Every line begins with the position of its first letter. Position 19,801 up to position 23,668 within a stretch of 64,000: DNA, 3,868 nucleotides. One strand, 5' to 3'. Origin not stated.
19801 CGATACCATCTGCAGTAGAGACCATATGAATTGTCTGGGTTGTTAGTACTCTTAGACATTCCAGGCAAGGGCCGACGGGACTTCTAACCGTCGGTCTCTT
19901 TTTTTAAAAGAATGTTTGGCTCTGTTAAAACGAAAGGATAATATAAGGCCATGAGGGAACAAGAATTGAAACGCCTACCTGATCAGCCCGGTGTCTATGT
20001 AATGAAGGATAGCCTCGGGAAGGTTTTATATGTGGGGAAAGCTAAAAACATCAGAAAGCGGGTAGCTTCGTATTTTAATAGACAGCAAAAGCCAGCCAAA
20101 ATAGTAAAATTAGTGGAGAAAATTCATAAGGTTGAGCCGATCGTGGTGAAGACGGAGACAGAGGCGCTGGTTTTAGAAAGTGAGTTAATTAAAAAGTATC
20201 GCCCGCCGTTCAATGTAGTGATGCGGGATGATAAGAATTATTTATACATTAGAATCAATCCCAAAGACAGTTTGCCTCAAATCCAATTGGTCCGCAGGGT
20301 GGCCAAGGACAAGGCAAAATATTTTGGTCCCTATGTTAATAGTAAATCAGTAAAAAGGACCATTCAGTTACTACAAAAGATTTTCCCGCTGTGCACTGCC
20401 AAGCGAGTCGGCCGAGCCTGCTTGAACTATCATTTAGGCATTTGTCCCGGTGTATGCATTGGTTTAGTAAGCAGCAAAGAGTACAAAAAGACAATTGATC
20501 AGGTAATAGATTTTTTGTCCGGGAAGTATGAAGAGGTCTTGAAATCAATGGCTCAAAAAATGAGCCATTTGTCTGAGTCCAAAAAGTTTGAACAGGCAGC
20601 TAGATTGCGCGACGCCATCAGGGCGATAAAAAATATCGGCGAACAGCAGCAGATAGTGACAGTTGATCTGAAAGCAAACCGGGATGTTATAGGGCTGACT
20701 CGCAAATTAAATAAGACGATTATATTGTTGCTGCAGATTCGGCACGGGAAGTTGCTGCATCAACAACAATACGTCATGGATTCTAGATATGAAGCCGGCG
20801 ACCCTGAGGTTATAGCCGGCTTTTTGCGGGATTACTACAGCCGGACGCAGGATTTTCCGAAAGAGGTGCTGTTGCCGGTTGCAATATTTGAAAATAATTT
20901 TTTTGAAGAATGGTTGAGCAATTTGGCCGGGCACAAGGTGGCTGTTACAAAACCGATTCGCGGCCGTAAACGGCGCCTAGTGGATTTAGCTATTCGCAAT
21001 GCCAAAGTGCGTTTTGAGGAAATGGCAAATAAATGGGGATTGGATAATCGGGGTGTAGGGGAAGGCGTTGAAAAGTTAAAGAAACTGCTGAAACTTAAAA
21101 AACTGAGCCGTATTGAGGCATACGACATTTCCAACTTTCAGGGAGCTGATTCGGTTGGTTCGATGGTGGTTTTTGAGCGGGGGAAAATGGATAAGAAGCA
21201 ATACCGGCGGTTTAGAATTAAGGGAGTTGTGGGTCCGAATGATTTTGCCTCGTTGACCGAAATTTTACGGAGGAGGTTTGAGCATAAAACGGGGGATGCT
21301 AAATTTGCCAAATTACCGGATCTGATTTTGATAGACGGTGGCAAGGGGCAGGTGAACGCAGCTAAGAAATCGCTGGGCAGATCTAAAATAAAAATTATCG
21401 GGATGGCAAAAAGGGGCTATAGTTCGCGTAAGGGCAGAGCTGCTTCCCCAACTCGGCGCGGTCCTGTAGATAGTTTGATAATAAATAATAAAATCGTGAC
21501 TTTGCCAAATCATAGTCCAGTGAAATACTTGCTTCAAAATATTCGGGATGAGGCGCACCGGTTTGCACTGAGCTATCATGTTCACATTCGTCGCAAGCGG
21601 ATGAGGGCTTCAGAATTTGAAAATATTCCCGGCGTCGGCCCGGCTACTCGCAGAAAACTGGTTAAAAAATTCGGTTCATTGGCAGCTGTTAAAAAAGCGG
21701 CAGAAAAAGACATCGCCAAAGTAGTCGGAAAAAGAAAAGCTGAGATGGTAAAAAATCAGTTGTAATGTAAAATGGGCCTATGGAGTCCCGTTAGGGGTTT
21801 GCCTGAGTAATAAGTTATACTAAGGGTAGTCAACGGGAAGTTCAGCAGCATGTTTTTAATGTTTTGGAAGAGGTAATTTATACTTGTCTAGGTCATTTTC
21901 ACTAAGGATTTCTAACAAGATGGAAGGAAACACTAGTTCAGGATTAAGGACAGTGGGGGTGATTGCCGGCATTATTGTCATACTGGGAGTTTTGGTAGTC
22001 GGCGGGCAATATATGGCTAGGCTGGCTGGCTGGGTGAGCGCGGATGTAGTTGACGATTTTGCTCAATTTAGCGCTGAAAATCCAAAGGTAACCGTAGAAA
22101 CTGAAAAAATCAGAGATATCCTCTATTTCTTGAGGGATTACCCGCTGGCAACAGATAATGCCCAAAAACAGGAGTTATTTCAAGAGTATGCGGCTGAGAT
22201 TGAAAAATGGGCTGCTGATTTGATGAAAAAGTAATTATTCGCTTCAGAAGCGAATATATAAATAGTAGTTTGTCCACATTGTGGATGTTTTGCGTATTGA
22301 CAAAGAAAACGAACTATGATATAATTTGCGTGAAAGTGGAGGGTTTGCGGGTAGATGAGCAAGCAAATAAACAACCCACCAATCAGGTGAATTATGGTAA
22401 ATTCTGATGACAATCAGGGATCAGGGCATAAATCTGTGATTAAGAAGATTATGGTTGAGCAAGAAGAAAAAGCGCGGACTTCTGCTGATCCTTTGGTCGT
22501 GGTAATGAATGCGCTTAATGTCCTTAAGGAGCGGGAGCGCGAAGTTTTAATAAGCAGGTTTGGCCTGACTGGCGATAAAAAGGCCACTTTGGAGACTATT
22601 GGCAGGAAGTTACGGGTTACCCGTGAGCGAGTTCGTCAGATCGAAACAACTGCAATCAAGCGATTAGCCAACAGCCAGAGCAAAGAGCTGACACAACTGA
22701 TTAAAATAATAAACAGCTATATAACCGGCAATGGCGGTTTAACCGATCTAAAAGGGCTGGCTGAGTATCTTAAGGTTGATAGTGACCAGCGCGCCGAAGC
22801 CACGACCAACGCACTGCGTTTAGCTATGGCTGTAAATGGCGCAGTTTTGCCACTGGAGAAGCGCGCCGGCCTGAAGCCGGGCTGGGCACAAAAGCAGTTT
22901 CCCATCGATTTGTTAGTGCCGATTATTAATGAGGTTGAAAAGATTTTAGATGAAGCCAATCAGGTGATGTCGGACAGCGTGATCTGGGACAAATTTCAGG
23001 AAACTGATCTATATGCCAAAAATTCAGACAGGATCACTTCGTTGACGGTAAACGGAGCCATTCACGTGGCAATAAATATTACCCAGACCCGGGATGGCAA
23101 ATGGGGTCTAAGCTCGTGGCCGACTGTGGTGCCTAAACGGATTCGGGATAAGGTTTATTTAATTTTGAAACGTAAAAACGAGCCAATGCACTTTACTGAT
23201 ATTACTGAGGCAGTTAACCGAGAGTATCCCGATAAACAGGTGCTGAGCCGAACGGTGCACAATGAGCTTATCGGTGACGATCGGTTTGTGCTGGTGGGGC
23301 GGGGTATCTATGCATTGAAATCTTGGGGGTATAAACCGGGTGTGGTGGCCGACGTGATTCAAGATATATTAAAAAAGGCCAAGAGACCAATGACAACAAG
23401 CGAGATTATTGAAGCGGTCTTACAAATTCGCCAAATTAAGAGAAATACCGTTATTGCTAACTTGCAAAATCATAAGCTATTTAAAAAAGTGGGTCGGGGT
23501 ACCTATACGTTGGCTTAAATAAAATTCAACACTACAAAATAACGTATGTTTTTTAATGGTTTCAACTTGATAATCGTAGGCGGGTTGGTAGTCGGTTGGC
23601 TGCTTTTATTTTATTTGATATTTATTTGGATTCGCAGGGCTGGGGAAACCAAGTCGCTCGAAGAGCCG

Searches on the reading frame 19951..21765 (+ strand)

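Call 19: search_protein_families(library=pfam, proteins=[window:19951-21765:+], max_evalue=0.01)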
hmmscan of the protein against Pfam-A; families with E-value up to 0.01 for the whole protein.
window:19951-21765:+ (604 aa): 8 families
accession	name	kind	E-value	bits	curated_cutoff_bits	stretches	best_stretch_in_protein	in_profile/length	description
PF08459.17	UvrC_RNaseH_dom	-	7.6e-50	169.3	22.3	1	378-539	2-158/159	UvrC RNAse H endonuclease domain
PF22920.2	UvrC_RNaseH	-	1.3e-27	96.5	24.3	1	243-356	1-114/116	UvrC Ribonuclease H-like domain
PF01541.30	GIY-YIG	-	9.4e-11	42.3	22.6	1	13-85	2-74/78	GIY-YIG catalytic domain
PF14520.12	HHH_5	-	3.8e-09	37.3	27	1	555-604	3-55/57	Helix-hairpin-helix domain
PF02151.25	UVR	-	2.9e-06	27.3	21.5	1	194-228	1-35/36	UvrB/uvrC motif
PF12826.13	HHH_2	-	0.00033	21.2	27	1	559-600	8-51/64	Helix-hairpin-helix motif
PF20815.3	GIY_YIG_2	-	0.009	16.4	22.4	0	20-46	28-56/153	GIY-YIG catalytic domain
PF12630.12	Pox_polyA_pol_N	-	0.0093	16.8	27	0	30-73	61-103/108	Poxvirus poly(A) polymerase N-terminal domain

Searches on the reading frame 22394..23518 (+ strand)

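Call 19: search_protein_families(library=pfam, proteins=[window:22394-23518:+], max_evalue=0.01)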
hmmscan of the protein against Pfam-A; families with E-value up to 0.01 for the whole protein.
window:22394-23518:+ (374 aa): 4 families
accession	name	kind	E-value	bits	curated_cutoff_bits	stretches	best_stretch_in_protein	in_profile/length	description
PF05066.19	HARE-HTH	-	4.8e-17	62.6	25.9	3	317-373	2-68/71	HB1, ASXL, restriction endonuclease HTH domain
PF04545.22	Sigma70_r4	-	1.2e-14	54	24.1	1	40-91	1-48/50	Sigma-70, region 4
PF02186.21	TFIIE_beta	-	0.00073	20.2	28.1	0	325-360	11-46/66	TFIIE beta subunit core domain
PF23159.1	WH_Rok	-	0.0016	18.9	27.6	0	251-278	2-29/58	Repressor Rok winged helix domain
